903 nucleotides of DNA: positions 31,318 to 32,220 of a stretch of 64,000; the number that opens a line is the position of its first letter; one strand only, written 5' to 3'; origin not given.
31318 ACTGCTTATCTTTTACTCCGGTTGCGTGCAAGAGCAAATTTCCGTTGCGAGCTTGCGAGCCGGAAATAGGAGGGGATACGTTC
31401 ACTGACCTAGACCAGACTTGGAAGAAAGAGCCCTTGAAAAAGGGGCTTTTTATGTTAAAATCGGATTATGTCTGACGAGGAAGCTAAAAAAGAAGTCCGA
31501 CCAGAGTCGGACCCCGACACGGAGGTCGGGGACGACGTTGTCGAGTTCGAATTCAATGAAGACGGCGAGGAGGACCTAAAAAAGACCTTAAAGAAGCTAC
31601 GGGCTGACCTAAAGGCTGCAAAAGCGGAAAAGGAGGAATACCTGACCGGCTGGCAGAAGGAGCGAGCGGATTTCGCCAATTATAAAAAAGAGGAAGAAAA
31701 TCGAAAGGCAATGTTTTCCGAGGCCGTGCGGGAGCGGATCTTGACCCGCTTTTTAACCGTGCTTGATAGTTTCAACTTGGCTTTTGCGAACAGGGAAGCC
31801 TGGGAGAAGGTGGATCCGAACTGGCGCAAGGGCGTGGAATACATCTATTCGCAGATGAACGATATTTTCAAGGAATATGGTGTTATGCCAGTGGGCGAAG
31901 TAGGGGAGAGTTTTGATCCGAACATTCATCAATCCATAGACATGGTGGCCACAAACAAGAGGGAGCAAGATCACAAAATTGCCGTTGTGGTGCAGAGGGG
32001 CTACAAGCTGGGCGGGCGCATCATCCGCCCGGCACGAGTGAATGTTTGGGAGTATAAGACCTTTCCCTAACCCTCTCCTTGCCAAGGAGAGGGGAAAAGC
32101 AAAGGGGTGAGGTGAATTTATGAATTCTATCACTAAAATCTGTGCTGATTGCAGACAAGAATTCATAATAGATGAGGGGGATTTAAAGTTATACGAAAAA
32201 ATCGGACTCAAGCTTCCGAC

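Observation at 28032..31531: Family B: a tandem double-hairpin element (CCGAC-loop-GTCGG, twice) in-frame in rpsK, rpoA and grpE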

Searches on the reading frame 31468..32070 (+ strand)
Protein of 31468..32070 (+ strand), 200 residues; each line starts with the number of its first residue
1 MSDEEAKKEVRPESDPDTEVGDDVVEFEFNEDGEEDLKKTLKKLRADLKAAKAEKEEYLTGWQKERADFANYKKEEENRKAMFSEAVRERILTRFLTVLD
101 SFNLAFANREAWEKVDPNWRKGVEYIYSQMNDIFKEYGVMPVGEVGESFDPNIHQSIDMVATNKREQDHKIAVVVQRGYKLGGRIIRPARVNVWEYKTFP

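Call 15: search_protein_families(library=pfam, proteins=[window:31468-32070:+])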
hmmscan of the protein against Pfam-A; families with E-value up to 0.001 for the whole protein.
window:31468-32070:+ (200 aa): 1 family
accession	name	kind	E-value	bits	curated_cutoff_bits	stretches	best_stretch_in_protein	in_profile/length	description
PF01025.24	GrpE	-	4.5e-37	127.7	25.8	1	32-193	4-163/165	GrpE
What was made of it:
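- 31468..32070 (+): grpE, host gene. Pfam PF01025, residues 32-193 (call 15).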
